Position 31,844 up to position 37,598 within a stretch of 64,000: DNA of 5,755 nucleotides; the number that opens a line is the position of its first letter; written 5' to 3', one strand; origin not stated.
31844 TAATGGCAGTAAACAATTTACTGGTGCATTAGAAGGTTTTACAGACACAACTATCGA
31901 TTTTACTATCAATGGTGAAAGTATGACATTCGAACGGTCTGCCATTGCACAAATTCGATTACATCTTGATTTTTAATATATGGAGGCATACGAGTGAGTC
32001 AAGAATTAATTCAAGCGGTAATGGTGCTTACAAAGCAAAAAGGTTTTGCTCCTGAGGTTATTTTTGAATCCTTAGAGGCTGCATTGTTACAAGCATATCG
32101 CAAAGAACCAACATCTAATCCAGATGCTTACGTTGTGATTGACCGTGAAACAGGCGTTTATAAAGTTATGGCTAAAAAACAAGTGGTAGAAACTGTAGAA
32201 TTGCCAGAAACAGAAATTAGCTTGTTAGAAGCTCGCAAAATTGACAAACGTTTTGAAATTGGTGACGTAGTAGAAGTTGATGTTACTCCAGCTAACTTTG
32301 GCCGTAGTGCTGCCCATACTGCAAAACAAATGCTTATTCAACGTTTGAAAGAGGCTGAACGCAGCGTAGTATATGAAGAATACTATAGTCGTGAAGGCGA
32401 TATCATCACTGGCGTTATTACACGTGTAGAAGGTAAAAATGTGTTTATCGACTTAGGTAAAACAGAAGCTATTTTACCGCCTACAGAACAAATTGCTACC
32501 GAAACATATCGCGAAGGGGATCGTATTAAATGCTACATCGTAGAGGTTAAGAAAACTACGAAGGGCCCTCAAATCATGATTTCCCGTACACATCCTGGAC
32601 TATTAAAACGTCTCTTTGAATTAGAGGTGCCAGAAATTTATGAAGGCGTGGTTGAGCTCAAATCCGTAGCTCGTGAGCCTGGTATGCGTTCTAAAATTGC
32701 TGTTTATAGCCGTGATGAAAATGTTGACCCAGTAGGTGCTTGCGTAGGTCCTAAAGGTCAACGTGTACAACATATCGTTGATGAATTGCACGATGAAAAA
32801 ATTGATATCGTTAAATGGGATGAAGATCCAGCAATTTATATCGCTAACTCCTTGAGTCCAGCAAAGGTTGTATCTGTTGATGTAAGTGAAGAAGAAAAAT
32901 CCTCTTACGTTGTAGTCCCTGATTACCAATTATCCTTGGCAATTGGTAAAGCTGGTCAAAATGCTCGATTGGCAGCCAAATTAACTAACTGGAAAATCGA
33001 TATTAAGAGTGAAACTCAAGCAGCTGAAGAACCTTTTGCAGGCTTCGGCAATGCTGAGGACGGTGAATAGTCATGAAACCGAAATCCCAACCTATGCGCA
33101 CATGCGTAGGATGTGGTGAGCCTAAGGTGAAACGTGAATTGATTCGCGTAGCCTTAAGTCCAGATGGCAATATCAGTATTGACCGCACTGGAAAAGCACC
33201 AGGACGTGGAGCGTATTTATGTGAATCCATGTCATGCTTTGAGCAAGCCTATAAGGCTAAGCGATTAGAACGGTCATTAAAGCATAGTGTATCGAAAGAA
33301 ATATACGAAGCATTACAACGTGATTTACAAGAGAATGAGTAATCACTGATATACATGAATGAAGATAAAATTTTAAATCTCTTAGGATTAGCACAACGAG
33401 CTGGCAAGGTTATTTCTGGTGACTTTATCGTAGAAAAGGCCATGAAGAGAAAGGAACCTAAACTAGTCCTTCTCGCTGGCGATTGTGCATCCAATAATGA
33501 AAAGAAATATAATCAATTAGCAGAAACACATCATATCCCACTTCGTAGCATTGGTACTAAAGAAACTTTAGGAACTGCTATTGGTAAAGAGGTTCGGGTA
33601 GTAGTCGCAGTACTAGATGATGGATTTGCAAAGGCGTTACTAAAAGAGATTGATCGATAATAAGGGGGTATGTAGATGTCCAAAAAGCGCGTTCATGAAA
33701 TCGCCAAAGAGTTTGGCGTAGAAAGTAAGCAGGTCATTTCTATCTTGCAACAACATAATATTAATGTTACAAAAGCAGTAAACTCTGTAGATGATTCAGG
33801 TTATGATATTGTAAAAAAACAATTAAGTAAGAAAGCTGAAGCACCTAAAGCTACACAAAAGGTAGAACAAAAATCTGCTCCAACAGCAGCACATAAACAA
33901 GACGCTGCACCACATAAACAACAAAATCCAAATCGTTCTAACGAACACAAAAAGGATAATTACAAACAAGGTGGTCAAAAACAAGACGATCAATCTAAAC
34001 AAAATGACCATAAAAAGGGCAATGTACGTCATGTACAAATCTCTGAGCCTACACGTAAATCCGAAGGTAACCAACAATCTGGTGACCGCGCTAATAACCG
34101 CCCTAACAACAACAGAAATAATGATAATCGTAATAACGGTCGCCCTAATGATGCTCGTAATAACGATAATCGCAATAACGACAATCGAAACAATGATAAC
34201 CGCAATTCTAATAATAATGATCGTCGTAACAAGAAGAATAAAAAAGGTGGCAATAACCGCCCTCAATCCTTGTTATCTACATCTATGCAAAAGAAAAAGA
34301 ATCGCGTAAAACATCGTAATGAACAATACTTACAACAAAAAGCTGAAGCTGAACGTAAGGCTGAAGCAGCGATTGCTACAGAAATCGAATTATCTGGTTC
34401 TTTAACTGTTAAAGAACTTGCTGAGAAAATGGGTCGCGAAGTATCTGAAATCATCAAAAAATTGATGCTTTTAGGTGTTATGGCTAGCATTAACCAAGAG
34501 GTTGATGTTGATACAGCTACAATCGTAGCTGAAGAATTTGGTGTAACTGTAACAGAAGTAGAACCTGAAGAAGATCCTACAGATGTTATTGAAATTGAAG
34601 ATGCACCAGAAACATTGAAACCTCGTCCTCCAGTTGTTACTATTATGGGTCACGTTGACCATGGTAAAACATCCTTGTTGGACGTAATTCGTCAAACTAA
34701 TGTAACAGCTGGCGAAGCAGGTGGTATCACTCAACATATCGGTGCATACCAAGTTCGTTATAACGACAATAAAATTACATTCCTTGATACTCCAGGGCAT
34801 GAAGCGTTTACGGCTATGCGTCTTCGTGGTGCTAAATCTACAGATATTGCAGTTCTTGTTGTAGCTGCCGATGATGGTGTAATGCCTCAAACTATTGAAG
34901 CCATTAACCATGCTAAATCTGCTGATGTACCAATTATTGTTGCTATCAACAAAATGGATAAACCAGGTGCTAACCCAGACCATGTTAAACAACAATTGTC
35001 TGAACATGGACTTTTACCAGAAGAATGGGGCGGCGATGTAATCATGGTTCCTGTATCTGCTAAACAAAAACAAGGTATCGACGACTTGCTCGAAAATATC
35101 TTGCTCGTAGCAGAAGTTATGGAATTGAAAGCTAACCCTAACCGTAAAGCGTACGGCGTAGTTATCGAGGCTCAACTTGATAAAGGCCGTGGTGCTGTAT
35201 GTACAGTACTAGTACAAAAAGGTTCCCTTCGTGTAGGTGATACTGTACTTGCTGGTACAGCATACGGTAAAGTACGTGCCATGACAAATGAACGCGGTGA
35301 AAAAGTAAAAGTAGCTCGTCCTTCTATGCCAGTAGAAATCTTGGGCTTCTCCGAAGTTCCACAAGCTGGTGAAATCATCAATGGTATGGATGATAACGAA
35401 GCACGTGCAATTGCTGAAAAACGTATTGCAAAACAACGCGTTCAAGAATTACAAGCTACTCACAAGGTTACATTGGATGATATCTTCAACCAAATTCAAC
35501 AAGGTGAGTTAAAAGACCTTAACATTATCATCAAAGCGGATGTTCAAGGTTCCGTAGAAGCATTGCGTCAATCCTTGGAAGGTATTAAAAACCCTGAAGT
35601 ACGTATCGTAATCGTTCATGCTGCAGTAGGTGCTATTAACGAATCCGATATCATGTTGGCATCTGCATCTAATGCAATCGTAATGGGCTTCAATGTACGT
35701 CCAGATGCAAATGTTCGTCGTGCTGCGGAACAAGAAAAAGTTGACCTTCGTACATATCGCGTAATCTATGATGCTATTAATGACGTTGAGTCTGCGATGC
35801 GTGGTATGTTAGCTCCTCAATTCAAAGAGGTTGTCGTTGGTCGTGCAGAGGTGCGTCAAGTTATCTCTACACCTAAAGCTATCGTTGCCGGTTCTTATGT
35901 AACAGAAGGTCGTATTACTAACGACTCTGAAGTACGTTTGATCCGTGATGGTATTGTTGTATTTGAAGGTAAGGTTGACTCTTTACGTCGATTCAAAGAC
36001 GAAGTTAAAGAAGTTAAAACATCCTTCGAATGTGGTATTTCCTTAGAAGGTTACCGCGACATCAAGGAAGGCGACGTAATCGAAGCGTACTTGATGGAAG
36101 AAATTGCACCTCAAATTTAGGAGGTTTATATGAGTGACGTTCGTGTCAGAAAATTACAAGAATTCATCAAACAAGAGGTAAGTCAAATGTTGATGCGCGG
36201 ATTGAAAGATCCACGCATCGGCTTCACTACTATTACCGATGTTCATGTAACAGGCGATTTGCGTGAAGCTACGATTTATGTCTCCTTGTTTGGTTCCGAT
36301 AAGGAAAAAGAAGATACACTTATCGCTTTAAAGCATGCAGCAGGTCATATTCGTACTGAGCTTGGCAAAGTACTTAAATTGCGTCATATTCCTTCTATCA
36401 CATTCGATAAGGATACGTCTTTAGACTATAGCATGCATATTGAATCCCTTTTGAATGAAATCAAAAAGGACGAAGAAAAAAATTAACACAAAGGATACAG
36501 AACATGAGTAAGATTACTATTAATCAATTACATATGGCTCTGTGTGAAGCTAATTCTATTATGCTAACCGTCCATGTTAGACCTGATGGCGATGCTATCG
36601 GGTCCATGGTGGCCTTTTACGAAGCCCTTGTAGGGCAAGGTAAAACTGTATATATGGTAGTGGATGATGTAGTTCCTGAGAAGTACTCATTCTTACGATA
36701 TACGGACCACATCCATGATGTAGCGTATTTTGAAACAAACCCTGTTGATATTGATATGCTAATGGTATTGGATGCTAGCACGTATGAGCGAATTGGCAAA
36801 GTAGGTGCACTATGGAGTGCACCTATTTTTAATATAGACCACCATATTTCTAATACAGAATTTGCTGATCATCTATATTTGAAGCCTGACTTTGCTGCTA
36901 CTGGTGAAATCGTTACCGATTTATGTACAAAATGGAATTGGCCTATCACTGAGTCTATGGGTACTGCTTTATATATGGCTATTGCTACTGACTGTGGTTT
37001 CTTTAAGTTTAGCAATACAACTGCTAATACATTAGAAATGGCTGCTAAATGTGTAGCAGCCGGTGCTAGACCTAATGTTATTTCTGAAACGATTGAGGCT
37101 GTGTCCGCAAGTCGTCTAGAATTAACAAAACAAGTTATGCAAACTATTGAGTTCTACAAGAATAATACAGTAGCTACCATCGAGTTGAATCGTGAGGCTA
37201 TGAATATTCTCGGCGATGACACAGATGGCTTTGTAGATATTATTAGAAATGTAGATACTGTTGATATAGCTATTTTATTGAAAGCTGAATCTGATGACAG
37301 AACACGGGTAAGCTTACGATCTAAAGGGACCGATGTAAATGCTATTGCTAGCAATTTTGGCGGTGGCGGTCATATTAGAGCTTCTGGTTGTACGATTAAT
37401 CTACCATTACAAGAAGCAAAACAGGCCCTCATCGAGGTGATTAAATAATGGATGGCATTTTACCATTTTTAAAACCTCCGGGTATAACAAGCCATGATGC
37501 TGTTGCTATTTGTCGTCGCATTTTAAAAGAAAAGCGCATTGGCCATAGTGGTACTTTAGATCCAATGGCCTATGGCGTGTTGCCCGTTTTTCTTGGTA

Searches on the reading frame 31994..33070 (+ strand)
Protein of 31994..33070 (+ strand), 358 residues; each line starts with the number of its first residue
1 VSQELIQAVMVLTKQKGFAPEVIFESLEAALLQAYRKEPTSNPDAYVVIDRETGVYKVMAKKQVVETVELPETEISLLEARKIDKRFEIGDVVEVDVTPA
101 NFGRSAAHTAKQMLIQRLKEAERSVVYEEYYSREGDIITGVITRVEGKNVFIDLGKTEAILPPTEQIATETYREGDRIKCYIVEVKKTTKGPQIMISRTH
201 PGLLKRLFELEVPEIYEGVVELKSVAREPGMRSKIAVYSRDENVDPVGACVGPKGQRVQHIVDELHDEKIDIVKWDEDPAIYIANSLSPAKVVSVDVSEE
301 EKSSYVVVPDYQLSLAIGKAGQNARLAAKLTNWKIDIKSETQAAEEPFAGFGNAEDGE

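Call 43: search_protein_families(library=pfam, proteins=[window:31994-33070:+], max_evalue=0.00001)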
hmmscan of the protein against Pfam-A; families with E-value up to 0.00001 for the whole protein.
window:31994-33070:+ (358 aa): 3 families
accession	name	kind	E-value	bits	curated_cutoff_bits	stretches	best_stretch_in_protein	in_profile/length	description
PF08529.16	NusA_N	-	3.3e-36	124.6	23.8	1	4-123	1-118/119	NusA N-terminal domain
PF13184.12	KH_5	-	6.4e-30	103.5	27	1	229-296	1-68/69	NusA-like KH domain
PF00575.29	S1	-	3.4e-11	43.8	22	1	133-195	3-72/74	S1 RNA binding domain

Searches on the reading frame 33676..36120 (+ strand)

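Call 43: search_protein_families(library=pfam, proteins=[window:33676-36120:+], max_evalue=0.00001)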
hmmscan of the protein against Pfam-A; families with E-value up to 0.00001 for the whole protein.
window:33676-36120:+ (814 aa): 10 families
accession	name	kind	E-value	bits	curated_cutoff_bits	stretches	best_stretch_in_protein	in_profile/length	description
PF11987.13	IF-2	-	1.6e-45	154.2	27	1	590-705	2-117/117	Translation-initiation factor 2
PF00009.33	GTP_EFTU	-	8.3e-39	133.6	26.5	1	321-476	6-183/188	Elongation factor Tu GTP binding domain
PF22042.2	EF-G_D2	-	1.1e-27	96.4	27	1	491-568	1-81/84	Elongation factor G domain 2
PF04760.21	IF2_N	-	8.2e-25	86.8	25.3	2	243-290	4-52/53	Translation initiation factor IF-2, N-terminal region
PF01926.29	MMR_HSR1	-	5.4e-12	46.3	21.9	1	321-426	2-113/113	50S ribosome-binding GTPase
PF03144.31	GTP_EFTU_D2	-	1e-07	32.7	30.3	0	737-802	3-72/73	Elongation factor Tu domain 2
PF02421.24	FeoB_N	-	5.2e-07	29.7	27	1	321-475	3-156/156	Ferrous iron transport protein B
PF00071.28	Ras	-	6.7e-06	26.2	21.6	0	322-476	3-157/162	Ras family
PF00025.27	Arf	-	7.7e-06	25.9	22.3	0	323-475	19-170/174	ADP-ribosylation factor family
PF09439.16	SRPRB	-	9.7e-06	25.5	25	0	319-441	4-134/178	Signal recognition particle receptor beta subunit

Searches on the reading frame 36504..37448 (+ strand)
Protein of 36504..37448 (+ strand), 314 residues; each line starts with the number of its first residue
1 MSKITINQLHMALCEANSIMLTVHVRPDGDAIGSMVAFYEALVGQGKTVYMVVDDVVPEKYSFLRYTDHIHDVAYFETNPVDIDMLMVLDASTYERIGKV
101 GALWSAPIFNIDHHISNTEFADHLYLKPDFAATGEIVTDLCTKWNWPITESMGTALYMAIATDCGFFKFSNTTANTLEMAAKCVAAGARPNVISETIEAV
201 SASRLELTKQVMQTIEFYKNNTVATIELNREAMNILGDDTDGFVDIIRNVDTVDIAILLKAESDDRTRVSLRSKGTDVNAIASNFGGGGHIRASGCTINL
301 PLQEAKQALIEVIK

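Call 43: search_protein_families(library=pfam, proteins=[window:36504-37448:+], max_evalue=0.00001)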
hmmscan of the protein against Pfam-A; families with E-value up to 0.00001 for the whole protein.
window:36504-37448:+ (314 aa): 2 families
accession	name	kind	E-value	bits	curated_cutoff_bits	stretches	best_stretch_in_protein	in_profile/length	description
PF01368.27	DHH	-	2e-12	47.9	28.1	1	19-160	2-125/125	DHH family, N-terminal domain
PF02272.25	DHHA1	-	3e-10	40.9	25.9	1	238-313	16-96/102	DHHA1 domain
